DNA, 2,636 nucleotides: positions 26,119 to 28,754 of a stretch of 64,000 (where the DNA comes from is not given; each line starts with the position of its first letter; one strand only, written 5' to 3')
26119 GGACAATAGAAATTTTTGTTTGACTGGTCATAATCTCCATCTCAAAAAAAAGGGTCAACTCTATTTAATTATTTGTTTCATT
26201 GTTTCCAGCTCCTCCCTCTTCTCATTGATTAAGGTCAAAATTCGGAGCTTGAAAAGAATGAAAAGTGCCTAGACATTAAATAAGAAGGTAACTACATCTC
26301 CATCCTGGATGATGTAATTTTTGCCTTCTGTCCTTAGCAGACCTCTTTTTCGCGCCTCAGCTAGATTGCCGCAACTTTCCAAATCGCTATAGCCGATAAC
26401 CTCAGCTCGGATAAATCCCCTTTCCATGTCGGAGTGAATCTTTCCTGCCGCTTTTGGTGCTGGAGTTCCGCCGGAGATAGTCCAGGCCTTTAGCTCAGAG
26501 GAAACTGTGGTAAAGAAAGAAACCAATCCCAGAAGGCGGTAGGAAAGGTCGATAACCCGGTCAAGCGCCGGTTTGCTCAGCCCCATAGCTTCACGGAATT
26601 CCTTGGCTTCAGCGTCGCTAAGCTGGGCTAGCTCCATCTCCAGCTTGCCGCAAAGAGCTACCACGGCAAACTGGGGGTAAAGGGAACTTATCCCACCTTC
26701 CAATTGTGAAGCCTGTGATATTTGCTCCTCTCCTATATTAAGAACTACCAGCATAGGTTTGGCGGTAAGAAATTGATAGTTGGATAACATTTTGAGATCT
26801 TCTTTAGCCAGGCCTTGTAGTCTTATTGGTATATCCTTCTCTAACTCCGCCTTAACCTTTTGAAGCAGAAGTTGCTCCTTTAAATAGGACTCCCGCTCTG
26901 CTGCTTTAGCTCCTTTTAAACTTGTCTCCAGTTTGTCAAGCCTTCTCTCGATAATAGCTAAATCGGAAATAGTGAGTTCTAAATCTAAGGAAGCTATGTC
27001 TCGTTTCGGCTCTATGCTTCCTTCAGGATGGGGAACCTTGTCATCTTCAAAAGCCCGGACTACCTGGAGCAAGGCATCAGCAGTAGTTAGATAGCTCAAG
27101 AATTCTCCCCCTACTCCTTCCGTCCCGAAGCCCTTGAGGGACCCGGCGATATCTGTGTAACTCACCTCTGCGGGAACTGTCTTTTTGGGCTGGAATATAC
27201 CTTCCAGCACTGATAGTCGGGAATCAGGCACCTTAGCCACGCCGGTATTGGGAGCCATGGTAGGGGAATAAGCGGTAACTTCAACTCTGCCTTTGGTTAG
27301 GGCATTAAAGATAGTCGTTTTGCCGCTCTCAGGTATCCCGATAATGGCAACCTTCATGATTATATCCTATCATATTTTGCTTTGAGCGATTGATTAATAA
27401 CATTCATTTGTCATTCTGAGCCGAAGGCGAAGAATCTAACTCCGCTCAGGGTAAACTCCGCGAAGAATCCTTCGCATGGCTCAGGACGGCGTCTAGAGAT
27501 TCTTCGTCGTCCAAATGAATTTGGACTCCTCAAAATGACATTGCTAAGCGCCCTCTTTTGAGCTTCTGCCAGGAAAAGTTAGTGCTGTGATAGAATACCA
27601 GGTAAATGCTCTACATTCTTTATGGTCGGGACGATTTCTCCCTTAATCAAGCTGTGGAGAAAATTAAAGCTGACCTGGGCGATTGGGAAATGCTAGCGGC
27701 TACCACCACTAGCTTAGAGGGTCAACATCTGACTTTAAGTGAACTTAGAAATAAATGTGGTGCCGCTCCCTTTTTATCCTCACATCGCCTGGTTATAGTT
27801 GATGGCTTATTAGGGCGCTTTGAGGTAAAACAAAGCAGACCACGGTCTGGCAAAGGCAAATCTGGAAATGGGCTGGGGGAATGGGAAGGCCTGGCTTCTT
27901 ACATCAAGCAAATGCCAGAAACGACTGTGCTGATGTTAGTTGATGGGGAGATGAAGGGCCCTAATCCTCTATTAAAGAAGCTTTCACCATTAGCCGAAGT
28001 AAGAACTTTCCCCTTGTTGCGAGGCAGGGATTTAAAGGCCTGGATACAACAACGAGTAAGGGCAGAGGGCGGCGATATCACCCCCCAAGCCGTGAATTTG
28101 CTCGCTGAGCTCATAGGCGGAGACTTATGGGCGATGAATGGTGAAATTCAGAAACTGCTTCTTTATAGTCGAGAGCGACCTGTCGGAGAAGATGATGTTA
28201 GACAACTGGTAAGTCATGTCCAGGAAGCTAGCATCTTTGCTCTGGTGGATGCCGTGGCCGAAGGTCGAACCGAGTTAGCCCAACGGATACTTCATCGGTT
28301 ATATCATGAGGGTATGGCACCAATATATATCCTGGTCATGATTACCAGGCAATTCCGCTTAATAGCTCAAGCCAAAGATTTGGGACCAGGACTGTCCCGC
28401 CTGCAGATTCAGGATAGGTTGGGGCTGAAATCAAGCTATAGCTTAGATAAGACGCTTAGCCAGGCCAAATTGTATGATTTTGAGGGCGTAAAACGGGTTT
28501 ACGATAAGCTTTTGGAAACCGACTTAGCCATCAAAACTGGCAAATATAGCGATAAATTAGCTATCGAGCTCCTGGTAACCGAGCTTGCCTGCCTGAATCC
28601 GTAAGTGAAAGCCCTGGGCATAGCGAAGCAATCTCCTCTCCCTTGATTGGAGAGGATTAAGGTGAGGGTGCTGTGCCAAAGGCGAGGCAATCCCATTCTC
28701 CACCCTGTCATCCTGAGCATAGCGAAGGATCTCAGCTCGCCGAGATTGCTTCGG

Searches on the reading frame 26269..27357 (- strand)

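Call 58: search_protein_families(library=ncbifam, proteins=[window:26269-27357:-], max_evalue=0.001)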
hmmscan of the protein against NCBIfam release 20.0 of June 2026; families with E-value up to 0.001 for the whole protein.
window:26269-27357:- (362 aa): 6 families
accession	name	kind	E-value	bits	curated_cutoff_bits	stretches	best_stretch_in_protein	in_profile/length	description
TIGR00092.1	TIGR00092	equivalog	4.8e-94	315.5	279.2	1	2-362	4-368/368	redox-regulated ATPase YchF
NF007171.0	PRK09602.1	subfamily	1.9e-19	69.8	387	1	1-251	3-267/397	YchF-related putative GTPase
TIGR02729.1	Obg_CgtA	equivalog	3e-08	33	280.25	1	3-146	160-289/329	Obg family GTPase CgtA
NF008956.1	PRK12299.1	equivalog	5e-08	32.3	300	1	3-155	161-294/327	GTPase ObgE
NF008955.0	PRK12297.1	equivalog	3.4e-06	26.2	406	1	3-49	162-209/429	GTPase ObgE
TIGR00231.1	small_GTP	domain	0.0004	20.2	42.5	1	1-40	4-43/164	GTP-binding protein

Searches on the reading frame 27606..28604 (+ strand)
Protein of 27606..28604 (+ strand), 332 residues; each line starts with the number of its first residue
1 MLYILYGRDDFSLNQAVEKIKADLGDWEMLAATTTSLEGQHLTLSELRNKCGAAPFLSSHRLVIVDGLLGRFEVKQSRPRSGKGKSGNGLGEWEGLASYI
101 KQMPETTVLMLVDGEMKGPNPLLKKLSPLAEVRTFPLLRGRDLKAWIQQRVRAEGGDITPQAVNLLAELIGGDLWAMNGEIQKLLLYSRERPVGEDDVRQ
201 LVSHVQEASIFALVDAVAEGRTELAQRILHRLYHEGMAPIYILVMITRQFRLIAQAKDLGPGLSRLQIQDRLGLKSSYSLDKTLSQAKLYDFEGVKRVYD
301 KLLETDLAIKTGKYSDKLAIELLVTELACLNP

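Call 58: search_protein_families(library=ncbifam, proteins=[window:27606-28604:+], max_evalue=0.001)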
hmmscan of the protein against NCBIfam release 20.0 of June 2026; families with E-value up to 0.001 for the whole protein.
window:27606-28604:+ (332 aa): 7 families
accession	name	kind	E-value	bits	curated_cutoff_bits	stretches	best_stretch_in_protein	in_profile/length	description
TIGR01128.2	holA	equivalog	2.3e-69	234.2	80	1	2-327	1-316/316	DNA polymerase III subunit delta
NF004165.0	PRK05629.1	equivalog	5.9e-15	55.2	301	1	98-328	88-315/319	DNA polymerase III subunit delta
NF006302.0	PRK08487.1-5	equivalog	1.3e-06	28.3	296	1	100-250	95-240/323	DNA polymerase III subunit delta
TIGR02397.1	dnaX_nterm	equivalog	7.8e-06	25.4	250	1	135-310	173-338/355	DNA polymerase III subunit gamma/tau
NF011510.0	PRK14948.1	equivalog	2.9e-05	23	593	1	142-251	186-293/640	DNA polymerase III subunit gamma/tau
NF001679.0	PRK00440.1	equivalog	0.00052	19.2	303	1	135-250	159-273/322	replication factor C small subunit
NF005918.0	PRK07914.1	equivalog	0.00068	19.2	420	1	96-327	85-314/321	hypothetical protein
